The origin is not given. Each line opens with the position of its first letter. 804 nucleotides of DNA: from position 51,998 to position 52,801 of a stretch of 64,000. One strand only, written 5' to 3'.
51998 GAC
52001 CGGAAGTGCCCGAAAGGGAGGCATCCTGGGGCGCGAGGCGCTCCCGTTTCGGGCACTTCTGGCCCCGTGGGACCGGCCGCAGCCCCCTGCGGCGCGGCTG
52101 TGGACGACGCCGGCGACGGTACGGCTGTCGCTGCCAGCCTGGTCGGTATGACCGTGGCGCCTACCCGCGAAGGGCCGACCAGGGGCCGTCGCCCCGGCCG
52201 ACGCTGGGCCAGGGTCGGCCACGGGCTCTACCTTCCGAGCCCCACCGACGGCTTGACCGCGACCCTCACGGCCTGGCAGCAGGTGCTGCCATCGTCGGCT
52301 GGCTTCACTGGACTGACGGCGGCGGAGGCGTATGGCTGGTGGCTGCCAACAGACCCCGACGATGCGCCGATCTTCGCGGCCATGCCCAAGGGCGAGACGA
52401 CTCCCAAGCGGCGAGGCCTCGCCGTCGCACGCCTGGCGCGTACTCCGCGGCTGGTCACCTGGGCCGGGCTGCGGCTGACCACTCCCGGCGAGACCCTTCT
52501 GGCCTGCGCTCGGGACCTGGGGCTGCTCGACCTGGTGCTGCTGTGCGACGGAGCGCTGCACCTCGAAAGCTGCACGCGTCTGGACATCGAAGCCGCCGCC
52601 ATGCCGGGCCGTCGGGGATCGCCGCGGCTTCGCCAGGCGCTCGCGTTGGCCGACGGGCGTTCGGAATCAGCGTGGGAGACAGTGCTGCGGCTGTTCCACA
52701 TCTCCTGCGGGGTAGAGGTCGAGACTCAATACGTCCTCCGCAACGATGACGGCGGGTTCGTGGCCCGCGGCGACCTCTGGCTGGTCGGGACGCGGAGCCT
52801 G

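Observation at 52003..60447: Two diverged AbiEi-like/DUF559 genes, each framed by same-subtype hairpin repeats, convergently flank the hemL-ccsB block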

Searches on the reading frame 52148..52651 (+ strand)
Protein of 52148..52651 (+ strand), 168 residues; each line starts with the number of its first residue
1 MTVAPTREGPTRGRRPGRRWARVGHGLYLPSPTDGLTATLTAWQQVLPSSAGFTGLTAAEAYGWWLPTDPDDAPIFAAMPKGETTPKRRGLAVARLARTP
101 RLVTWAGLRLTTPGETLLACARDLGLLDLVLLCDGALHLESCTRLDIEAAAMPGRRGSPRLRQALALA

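Call 100: predict_structure(alignment_id=A4)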
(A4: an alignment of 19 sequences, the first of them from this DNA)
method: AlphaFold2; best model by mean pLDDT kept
length: 168 residues; sequences in the alignment: 19
mean_pLDDT: 93.5   pTM: 0.87
mean pLDDT of the five models: 93.5, 93.4, 93.0, 92.9, 92.5
residues with pLDDT >= 90: 144; 70-90: 16; 50-70: 8; < 50: 0
segments of 3 or more residues with pLDDT < 50: none
pLDDT, mean of each block of 10 residues (from residue 1): 72 93 93 89 96 97 86 93 95 96 98 98 96 97 98 97 98
secondary structure, 60 per line:
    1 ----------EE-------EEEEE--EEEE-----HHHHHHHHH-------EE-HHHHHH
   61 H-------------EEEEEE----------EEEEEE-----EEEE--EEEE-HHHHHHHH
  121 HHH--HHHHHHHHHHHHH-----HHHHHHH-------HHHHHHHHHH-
elements in order: E20-24 E27-30 H36-44 H55-61 E75-80 E91-96 E102-105 E108-111 H113-123 H126-138 H144-150 H158-167

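Call 102: fold_search(model_id=the predicted structure, library=pdb)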
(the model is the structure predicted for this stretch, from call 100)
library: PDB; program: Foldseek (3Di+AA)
matches with E <= 10: 69; with E <= 0.001: 1
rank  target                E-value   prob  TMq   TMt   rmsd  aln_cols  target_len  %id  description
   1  1zel_A                7.3e-04  1.00  0.60  0.38   4.3       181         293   18  Crystal structure of RV2827C protein from Mycobacterium tuberculosis (released 2006-05-02)
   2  1zel_B                2.3e-03  1.00  0.59  0.37   4.6       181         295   20  Crystal structure of RV2827C protein from Mycobacterium tuberculosis (released 2006-05-02)
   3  6y8q_D                5.4e-03  1.00  0.48  0.44   5.6       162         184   10  AbiEi antitoxin from Streptococcus agalactiae (released 2020-12-16)
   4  8an4_B                6.3e-01  0.28  0.35  0.32   8.5       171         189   10  MenT1 toxin (rv0078a) from Mycobacterium tuberculosis H37Rv (released 2023-08-02)
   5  3d7i_B                1.2e+00  0.72  0.29  0.46   3.0        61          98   10  Crystal structure of carboxymuconolactone decarboxylase family protein possibly involved in oxygen detoxification (159 (released 2008-07-15)
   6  2af7_F                1.9e+00  0.57  0.28  0.38   2.6        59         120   19  Crystal structure of the gamma-carboxymuconolactone decarboxylase from Methanobacterium thermoautotrophicum. Northeast (released 2005-08-09)
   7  2af7_E                2.0e+00  0.57  0.29  0.39   2.7        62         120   19  Crystal structure of the gamma-carboxymuconolactone decarboxylase from Methanobacterium thermoautotrophicum. Northeast (released 2005-08-09)
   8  3d7i_A                2.1e+00  0.51  0.28  0.46   3.0        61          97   10  Crystal structure of carboxymuconolactone decarboxylase family protein possibly involved in oxygen detoxification (159 (released 2008-07-15)
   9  8an4_A                2.3e+00  0.14  0.37  0.32   7.7       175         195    8  MenT1 toxin (rv0078a) from Mycobacterium tuberculosis H37Rv (released 2023-08-02)
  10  8svc                  2.4e+00  0.04  0.14  0.10  13.1        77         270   21  Crystal Structure of SBP from Klebsiella pneumoniae (released 2024-01-24)
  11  8an5_B                2.6e+00  0.14  0.39  0.36   7.0       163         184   10  MenAT1 toxin-antitoxin complex (rv0078a-rv0078b) from Mycobacterium tuberculosis H37Rv (released 2023-08-02)
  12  9dbj_F                2.6e+00  0.04  0.16  0.14   7.3        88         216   15  Structure of Hailong HalB R164A mutant with non-hydrolyzable dATP (released 2025-05-07)
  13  2gsc_B                3.1e+00  0.06  0.16  0.21  11.3        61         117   20  Crystal Structure of the Conserved Hypothetical Cytosolic Protein Xcc0516 from Xanthomonas campestris (released 2006-10-03)
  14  8z7a_A                3.3e+00  0.03  0.14  0.11  10.5        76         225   13  Open Barrel Structure of Translin from Trichoderma virens (released 2025-04-23)
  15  9dbh_B                3.5e+00  0.02  0.13  0.10   9.3        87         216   15  Structure of Hailong HalB in complex with oligodeoxyadenylate (released 2025-05-07)
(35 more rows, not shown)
